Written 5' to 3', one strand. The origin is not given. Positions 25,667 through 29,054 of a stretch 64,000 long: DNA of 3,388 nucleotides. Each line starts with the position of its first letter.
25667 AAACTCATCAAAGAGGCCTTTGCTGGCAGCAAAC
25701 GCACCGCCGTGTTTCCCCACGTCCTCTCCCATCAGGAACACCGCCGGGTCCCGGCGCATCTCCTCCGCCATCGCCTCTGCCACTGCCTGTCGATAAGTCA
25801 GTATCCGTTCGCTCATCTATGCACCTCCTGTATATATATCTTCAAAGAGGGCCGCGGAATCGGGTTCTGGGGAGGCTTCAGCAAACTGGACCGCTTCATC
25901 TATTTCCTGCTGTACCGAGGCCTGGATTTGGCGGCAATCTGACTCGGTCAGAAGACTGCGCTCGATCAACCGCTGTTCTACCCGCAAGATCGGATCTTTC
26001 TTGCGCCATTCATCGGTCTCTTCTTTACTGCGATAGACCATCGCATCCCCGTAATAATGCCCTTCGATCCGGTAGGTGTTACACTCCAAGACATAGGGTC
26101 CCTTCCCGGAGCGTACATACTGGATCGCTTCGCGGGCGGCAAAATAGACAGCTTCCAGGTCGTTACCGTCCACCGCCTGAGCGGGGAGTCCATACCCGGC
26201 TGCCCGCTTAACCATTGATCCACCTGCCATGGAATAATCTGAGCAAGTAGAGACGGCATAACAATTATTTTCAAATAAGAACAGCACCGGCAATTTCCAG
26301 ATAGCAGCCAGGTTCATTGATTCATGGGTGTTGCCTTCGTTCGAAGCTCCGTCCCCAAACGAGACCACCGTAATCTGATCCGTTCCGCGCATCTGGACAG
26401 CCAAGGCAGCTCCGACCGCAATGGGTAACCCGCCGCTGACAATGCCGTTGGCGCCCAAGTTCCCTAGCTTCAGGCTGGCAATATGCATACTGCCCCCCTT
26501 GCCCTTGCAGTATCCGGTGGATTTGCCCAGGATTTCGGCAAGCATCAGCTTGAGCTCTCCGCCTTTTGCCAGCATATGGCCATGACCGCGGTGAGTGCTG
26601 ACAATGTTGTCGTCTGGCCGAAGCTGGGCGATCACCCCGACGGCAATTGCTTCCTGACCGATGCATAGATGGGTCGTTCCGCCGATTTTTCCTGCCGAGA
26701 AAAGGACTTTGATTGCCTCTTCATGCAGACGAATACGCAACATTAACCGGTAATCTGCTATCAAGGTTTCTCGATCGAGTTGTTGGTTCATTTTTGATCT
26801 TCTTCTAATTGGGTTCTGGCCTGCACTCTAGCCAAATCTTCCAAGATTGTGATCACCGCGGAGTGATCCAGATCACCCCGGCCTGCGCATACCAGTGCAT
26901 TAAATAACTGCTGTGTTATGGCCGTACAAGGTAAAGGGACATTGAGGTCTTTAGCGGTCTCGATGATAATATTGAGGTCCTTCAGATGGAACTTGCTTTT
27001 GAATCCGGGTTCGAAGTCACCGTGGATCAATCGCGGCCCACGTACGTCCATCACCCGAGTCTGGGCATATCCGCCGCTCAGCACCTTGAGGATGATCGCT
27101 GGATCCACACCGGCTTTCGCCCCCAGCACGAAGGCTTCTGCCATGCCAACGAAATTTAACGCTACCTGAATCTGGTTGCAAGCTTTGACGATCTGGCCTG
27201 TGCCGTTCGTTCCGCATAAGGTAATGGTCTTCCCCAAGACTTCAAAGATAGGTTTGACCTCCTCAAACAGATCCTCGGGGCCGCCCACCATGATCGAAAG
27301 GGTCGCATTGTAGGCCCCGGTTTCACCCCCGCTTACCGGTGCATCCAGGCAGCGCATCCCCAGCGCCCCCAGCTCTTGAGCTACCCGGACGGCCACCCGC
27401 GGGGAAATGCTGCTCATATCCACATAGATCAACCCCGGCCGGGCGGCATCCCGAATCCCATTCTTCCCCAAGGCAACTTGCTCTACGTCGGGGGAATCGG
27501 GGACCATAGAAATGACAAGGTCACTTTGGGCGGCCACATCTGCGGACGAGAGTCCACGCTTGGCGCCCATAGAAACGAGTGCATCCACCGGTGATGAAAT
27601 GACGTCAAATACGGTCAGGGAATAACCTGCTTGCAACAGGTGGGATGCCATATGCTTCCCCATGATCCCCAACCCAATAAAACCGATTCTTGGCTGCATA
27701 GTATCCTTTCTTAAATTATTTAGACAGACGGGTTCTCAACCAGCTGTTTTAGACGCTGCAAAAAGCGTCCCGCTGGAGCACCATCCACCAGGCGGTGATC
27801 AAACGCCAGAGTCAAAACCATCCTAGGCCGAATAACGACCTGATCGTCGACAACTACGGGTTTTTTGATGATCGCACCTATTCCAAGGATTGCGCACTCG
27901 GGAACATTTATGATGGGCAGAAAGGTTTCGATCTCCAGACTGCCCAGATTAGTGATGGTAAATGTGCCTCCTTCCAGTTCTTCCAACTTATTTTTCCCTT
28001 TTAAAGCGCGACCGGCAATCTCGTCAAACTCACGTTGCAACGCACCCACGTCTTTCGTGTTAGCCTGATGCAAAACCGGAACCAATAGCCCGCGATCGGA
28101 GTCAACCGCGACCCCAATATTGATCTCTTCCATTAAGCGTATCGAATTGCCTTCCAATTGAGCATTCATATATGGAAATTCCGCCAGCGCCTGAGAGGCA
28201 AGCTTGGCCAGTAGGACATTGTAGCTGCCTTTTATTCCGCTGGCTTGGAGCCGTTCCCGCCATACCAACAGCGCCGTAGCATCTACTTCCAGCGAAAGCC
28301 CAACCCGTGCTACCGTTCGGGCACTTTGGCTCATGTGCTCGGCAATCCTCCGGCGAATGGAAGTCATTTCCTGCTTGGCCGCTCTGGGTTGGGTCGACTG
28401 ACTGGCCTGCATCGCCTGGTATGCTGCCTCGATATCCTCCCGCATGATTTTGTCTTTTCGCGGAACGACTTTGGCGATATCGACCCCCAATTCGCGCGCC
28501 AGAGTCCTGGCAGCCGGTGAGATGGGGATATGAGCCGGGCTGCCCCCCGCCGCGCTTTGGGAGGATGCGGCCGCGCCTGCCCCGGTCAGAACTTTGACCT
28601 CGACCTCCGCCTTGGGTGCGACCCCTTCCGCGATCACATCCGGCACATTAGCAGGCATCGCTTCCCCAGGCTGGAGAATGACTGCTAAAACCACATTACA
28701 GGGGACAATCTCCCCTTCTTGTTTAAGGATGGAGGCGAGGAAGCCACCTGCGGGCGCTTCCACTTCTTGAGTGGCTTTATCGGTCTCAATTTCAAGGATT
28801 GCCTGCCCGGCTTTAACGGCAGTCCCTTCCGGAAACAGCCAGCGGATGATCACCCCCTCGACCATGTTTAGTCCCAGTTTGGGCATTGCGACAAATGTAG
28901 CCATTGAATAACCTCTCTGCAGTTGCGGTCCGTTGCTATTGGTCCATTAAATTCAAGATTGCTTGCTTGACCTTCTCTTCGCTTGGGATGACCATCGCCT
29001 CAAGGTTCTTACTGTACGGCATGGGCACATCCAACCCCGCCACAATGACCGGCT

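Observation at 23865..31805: Single GntR-headed operon with two different E1 pairs sharing one E2, split by a beta-hydroxyacid dehydrogenase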

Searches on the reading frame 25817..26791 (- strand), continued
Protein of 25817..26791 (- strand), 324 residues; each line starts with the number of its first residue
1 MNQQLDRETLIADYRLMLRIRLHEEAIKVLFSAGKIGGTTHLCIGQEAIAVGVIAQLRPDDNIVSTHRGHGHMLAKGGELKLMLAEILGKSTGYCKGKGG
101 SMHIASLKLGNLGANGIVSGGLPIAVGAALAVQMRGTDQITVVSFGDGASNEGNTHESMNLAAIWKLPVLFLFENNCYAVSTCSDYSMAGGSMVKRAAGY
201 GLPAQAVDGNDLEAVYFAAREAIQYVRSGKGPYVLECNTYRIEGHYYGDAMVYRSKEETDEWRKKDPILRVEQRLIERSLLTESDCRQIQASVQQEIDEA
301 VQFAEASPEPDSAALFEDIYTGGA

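Call 42: find_encoding_contigs(protein=P0231, flank=10000, max_places=1)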
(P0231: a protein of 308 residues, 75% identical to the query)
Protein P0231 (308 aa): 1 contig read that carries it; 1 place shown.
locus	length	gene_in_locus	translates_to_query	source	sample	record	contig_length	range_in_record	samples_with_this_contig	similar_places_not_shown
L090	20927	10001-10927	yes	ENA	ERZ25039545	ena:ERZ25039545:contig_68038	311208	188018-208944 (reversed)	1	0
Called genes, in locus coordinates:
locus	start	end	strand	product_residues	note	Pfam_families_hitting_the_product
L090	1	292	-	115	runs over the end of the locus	PF11969:DcpS_C, PF01230:HIT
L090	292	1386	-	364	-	PF01658:Inos-1-P_synth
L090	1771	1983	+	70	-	PF08240:ADH_N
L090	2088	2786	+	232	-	PF01262:AlaDh_PNT_C (weak), PF16912:Glu_dehyd_C, PF00107:ADH_zinc_N, PF13602:ADH_zinc_N_2 (faint)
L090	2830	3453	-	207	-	PF01810:LysE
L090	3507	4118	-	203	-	PF01810:LysE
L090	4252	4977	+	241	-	PF00392:GntR, PF07840:FadR_C, PF07729:FCD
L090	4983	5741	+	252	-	PF13483:Lactamase_B_3, PF00753:Lactamase_B, PF12706:Lactamase_B_2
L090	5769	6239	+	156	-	PF00676:E1_dh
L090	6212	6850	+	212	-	PF00676:E1_dh, PF02775:TPP_enzyme_C (faint)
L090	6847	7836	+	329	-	PF02779:Transket_pyr, PF02780:Transketolase_C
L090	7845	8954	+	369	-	PF00364:Biotin_lipoyl, PF25917:BSH_RND (weak), PF02817:E3_binding (weak), PF00198:2-oxoacid_dh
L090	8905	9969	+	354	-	PF00198:2-oxoacid_dh, PF02826:2-Hacid_dh_C (weak), PF03446:NAD_binding_2, PF03807:F420_oxidored (weak), PF14833:NAD_binding_11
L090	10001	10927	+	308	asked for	PF00676:E1_dh, PF00456:Transketolase_N (weak)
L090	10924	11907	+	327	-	PF02779:Transket_pyr, PF02780:Transketolase_C, PF17147:PFOR_II (weak)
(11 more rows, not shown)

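Call 43: find_encoding_contigs(protein=P0152, flank=10000, max_places=1)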
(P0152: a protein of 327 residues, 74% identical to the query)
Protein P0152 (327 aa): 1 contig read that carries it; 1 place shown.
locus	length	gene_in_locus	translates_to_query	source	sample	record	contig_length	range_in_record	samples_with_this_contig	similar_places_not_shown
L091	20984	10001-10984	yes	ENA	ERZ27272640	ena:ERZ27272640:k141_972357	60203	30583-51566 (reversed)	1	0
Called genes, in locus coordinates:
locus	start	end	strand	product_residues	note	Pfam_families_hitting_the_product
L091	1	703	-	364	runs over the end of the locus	PF01408:GFO_IDH_MocA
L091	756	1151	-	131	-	PF05025:RbsD_FucU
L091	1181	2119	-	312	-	PF00294:PfkB, PF08543:Phos_pyr_kin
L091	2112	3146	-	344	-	PF00356:LacI, PF00532:Peripla_BP_1, PF13407:Peripla_BP_4, PF13377:Peripla_BP_3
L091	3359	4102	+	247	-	PF00392:GntR, PF14502:HTH_41 (weak), PF07840:FadR_C (faint), PF07729:FCD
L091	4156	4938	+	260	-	PF00106:adh_short, PF08659:KR, PF13561:adh_short_C2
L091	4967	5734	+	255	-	PF00753:Lactamase_B, PF13483:Lactamase_B_3, PF12706:Lactamase_B_2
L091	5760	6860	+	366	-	PF00676:E1_dh, PF02775:TPP_enzyme_C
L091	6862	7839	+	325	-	PF02779:Transket_pyr, PF02780:Transketolase_C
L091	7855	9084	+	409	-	PF00364:Biotin_lipoyl, PF02817:E3_binding (weak), PF00198:2-oxoacid_dh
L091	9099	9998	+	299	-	PF03446:NAD_binding_2, PF14833:NAD_binding_11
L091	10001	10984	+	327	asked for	PF00676:E1_dh, PF00456:Transketolase_N (faint)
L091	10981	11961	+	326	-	PF02779:Transket_pyr, PF02780:Transketolase_C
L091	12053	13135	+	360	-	PF08240:ADH_N, PF16912:Glu_dehyd_C, PF00107:ADH_zinc_N, PF13602:ADH_zinc_N_2 (weak)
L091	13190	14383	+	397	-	PF01321:Creatinase_N (weak), PF00557:Peptidase_M24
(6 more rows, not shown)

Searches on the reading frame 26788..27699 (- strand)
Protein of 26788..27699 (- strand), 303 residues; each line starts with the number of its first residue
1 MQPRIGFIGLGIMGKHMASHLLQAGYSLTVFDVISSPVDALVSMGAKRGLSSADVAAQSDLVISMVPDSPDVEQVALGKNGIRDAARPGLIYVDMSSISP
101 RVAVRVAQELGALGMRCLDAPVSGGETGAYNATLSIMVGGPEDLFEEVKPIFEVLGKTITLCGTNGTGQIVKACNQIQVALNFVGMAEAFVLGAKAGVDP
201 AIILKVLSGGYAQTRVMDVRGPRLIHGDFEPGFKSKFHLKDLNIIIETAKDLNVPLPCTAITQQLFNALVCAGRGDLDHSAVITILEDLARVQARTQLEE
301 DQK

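Call 3: search_protein_families(library=pfam, proteins=[window:26788-27699:-])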
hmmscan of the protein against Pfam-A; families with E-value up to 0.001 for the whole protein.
window:26788-27699:- (303 aa): 4 families
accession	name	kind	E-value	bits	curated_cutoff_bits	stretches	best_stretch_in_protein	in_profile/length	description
PF03446.21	NAD_binding_2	-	5.8e-51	173.1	21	1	4-163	1-161/161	NAD binding domain of 6-phosphogluconate dehydrogenase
PF14833.11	NAD_binding_11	-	3.6e-36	124.5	30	1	166-285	1-121/122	NAD-binding of NADP-dependent 3-hydroxyisobutyrate dehydrogenase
PF02826.25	2-Hacid_dh_C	-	1.9e-05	24.6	25.1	1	4-73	38-106/178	D-isomer specific 2-hydroxyacid dehydrogenase, NAD binding domain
PF03807.23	F420_oxidored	-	0.00032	21.7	21.6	1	4-67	1-68/94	NADP oxidoreductase coenzyme F420-dependent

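Call 4: search_protein_families(library=ncbifam, proteins=[window:26788-27699:-])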
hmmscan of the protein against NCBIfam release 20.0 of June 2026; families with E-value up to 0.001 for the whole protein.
window:26788-27699:- (303 aa): 10 families
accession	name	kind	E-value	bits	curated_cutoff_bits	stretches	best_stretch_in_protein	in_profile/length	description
TIGR01505.1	tartro_sem_red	equivalog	2.6e-106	355.1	340.75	1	4-293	1-290/291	2-hydroxy-3-oxopropionate reductase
NF008592.0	PRK11559.1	equivalog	2.2e-96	322.7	397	1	2-294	2-294/296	2-hydroxy-3-oxopropionate reductase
NF011633.0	PRK15059.1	equivalog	3.1e-87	292.4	451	1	4-291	2-288/292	2-hydroxy-3-oxopropionate reductase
TIGR01692.1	HIBADH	equivalog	3.2e-64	217.1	291.6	1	7-286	1-287/288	3-hydroxyisobutyrate dehydrogenase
NF012005.0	PRK15461.1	equivalog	2.6e-55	187.7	348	1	4-293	3-293/298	sulfolactaldehyde 3-reductase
NF043037.1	ThreonDh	equivalog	8.1e-54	183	350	1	3-287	3-288/297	L-threonate dehydrogenase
NF007161.0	PRK09599.1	subfamily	9.2e-19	67.8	271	1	4-180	2-182/302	NADP-dependent phosphogluconate dehydrogenase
TIGR00872.1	gnd_rel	equivalog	2e-14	53.6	297.2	1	4-179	2-179/299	phosphogluconate dehydrogenase (NAD(+)-dependent, decarboxylating)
NF006765.0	PRK09287.1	equivalog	2.3e-14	53.2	413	1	3-173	4-184/476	NADP-dependent phosphogluconate dehydrogenase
TIGR00873.1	gnd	equivalog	1.4e-12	47.2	426.7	1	5-174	2-181/467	decarboxylating NADP(+)-dependent phosphogluconate dehydrogenase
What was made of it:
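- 26788..27699 (-): HIBADH-family NAD(P)H reductase, tartronate-semialdehyde-reductase-like; conserved between the two E1 pairs. TIGR01505 at 355 bits, above the cut-off (call 4).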

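Call 35: search_solved_structures(query=window:26788-27699:-, max_evalue=1e-30)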
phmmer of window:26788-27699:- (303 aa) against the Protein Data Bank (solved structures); distinct sequences matched with E-value up to 1e-30: 20.
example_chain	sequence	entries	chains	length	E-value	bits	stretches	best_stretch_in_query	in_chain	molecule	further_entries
1yb4_A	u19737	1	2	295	5.4e-79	269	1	4-290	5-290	tartronic semialdehyde reductase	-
9rb2_A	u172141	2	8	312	9.1e-77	261.6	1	3-295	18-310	Probable oxidoreductase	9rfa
1vpd_A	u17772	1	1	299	5e-71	242.8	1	3-294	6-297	TARTRONATE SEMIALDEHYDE REDUCTASE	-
3w6u_A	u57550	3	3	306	8.4e-65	222.4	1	3-278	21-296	6-phosphogluconate dehydrogenase, NAD-binding protein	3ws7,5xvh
3w6z_A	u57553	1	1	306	6.4e-64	219.5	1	3-278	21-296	6-phosphogluconate dehydrogenase, NAD-binding protein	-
3cky_A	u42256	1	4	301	3.6e-58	200.6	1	4-292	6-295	2-hydroxymethyl glutarate dehydrogenase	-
4dll_A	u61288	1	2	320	2e-51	178.5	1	4-284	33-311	2-hydroxy-3-oxopropionate reductase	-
3obb_A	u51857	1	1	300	2.3e-48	168.5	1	4-285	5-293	Probable 3-hydroxyisobutyrate dehydrogenase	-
3q3c_A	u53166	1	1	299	2.3e-48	168.4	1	4-285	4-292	Probable 3-hydroxyisobutyrate dehydrogenase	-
2i9p_A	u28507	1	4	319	9.7e-46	159.8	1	5-287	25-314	3-hydroxyisobutyrate dehydrogenase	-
2gf2_A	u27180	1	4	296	1.1e-45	159.6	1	5-287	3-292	3-hydroxyisobutyrate dehydrogenase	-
3pef_A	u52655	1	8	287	1.8e-42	149.1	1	4-284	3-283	6-phosphogluconate dehydrogenase, NAD-binding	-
3pdu_A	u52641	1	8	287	3.5e-42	148.1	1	5-287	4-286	3-hydroxyisobutyrate dehydrogenase family protein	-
6sm7_A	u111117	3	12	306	3.5e-41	144.9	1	4-297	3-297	3-sulfolactaldehyde reductase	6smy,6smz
2uyy_A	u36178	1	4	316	2.4e-39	138.9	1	3-283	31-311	N-PAC PROTEIN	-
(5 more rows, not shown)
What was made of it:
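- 26788..27699 (-): Closest PDB entries are 1yb4/1vpd tartronate semialdehyde reductases (call 35).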

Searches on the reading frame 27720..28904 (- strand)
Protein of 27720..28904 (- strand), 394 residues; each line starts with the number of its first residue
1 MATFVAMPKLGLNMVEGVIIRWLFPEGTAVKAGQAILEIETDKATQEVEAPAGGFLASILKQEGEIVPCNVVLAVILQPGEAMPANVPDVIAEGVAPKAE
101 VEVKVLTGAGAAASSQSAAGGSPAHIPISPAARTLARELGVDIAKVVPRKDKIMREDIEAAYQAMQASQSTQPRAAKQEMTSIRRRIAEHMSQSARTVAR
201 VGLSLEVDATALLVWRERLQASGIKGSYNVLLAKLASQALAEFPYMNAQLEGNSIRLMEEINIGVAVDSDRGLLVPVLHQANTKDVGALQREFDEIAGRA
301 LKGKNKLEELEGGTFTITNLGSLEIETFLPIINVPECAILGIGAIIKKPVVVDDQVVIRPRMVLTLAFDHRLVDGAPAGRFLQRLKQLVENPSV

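Call 3: search_protein_families(library=pfam, proteins=[window:27720-28904:-])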
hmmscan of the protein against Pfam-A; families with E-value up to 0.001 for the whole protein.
window:27720-28904:- (394 aa): 3 families
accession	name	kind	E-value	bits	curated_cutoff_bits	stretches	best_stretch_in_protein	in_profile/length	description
PF00198.28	2-oxoacid_dh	-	7.8e-76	255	23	1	176-393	5-228/232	2-oxoacid dehydrogenases acyltransferase (catalytic domain)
PF00364.28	Biotin_lipoyl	-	9.3e-16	57.9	22.1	1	5-76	3-73/73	Biotin-requiring enzyme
PF02817.22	E3_binding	-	2.7e-07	31.1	23.7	1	126-159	1-36/36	e3 binding domain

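Call 4: search_protein_families(library=ncbifam, proteins=[window:27720-28904:-])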
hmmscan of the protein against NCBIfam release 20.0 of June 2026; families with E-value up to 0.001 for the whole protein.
window:27720-28904:- (394 aa): 16 families
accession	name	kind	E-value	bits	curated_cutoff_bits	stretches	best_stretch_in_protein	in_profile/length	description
NF008814.0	PRK11854.1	equivalog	1.5e-73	248.3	722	1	5-391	210-631/637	pyruvate dehydrogenase complex dihydrolipoyllysine-residue acetyltransferase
NF004309.0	PRK05704.1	equivalog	1.8e-73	248.3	449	1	3-393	3-402/408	2-oxoglutarate dehydrogenase complex dihydrolipoyllysine-residue succinyltransferase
TIGR01347.1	sucB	equivalog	2.8e-71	240.9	378.65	1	5-393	3-398/404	dihydrolipoyllysine-residue succinyltransferase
TIGR01349.1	PDHac_trf_mito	equivalog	1.3e-69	235.5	445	1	5-393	2-433/437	pyruvate dehydrogenase complex dihydrolipoamide acetyltransferase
TIGR02927.1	SucB_Actino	equivalog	7.2e-63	213.3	423.45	2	160-391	327-570/579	2-oxoglutarate dehydrogenase, E2 component, dihydrolipoamide succinyltransferase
TIGR01348.1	PDHac_trf_long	equivalog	1.2e-58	199.1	552.1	1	5-391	158-581/587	dihydrolipoyllysine-residue acetyltransferase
NF008815.0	PRK11857.1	equivalog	9.4e-54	182.9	378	1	160-394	63-304/308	dihydrolipoamide acetyltransferase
NF011416.0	PRK14843.1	equivalog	3.1e-48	164.4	429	1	175-392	118-342/347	dihydrolipoamide acetyltransferase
NF011457.0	PRK14875.1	equivalog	3.7e-23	82.1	307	1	2-154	3-116/372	acetoin dehydrogenase dihydrolipoyllysine-residue acetyltransferase subunit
NF008907.0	PRK12270.1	equivalog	5.2e-23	80.8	878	1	149-389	102-361/1241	multifunctional oxoglutarate decarboxylase/oxoglutarate dehydrogenase thiamine pyrophosphate-binding subunit/dihydrolipoyllysine-residue suc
NF008854.0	PRK11892.1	equivalog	7.5e-17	61.1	454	1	1-105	1-106/464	pyruvate dehydrogenase complex E1 component subunit beta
NF010645.0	PRK14042.1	equivalog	1.9e-06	26.9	1182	1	15-74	532-592/596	pyruvate carboxylase subunit B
NF006761.0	PRK09282.1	domain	6.1e-05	21.7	402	1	15-76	528-589/591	pyruvate carboxylase subunit B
NF004173.0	PRK05641.1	equivalog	9.7e-05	23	199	1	16-68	92-144/153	putative acetyl-CoA carboxylase biotin carboxyl carrier protein subunit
TIGR01108.1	oadA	equivalog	0.00029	19.4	756.5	1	15-72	524-581/582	sodium-extruding oxaloacetate decarboxylase subunit alpha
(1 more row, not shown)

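Call 9: find_encoding_contigs(protein=window:27720-28904:-, flank=10000, max_places=8)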
Protein window:27720-28904:- (394 aa): no gene with exactly this product is on record in the collection.
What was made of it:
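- Tried and rejected: Exact look-up of the E2 protein found nothing (call 9).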

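Call 62: search_solved_structures(query=window:27720-28904:-, max_evalue=1e-20)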
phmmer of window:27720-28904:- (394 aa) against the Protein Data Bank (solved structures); distinct sequences matched with E-value up to 1e-20: 40.
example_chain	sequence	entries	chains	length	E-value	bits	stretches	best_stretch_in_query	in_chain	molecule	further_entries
3duf_I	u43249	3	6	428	1.2e-57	199.6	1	5-393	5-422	Dihydrolipoyllysine-residue acetyltransferase component of pyruvate dehydrogenase complex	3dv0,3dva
9y7v_D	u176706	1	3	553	3e-56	195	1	174-390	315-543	Dihydrolipoyllysine-residue acetyltransferase component of pyruvate dehydrogenase complex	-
9njt_A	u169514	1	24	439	1.4e-48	169.8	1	165-393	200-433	Dihydrolipoyllysine-residue succinyltransferase component of 2-oxoglutarate dehydrogenase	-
7b9k_A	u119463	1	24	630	2e-46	162.7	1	227-385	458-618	Dihydrolipoyllysine-residue acetyltransferase component of pyruvate dehydrogenase complex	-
1b5s_A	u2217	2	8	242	5.3e-46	161.3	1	175-393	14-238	DIHYDROLIPOAMIDE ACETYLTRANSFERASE | Dihydrolipoyllysine-residue acetyltransferase component of pyruvate dehydrogenase complex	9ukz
8piu_B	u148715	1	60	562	2.8e-45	158.9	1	5-392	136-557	Dihydrolipoyllysine-residue acetyltransferase component of pyruvate dehydrogenase complex,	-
8x03_A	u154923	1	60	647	2.9e-45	158.9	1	5-392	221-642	Acetyltransferase component of pyruvate dehydrogenase complex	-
7uom_01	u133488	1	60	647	3e-45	158.8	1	5-392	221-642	Acetyltransferase component of pyruvate dehydrogenase complex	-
9j1w_A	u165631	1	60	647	3.5e-45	158.6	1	5-392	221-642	Acetyltransferase component of pyruvate dehydrogenase complex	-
8eqn_A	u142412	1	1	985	8e-45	157.4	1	172-393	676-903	BG505 UFO-E2p-L4P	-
6ct0_0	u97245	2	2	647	8.2e-45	157.4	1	5-392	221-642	Dihydrolipoyllysine-residue acetyltransferase component of pyruvate dehydrogenase complex,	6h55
7q5q_B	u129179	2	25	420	8.7e-44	154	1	177-392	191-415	Dihydrolipoyllysine-residue succinyltransferase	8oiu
3mae_A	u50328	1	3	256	5.7e-42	148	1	180-391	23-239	2-oxoisovalerate dehydrogenase E2 component, dihydrolipoamide acetyltransferase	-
7uol_D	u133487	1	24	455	1.3e-40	143.6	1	7-394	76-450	Dihydrolipoyllysine-residue succinyltransferase component of 2-oxoglutarate dehydrogenase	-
8x02_A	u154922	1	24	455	2.5e-40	142.6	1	7-394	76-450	Dihydrolipoyllysine-residue succinyltransferase component of 2-oxoglutarate dehydrogenase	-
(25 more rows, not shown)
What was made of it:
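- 27720..28904 (-): E2 dihydrolipoyl acyltransferase: one lipoyl domain (ETDKAT, K43), a PSBD and a catalytic domain (DHRLVDG). Best solved relative over the full length is the G. stearothermophilus PDH E2 (call 62).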
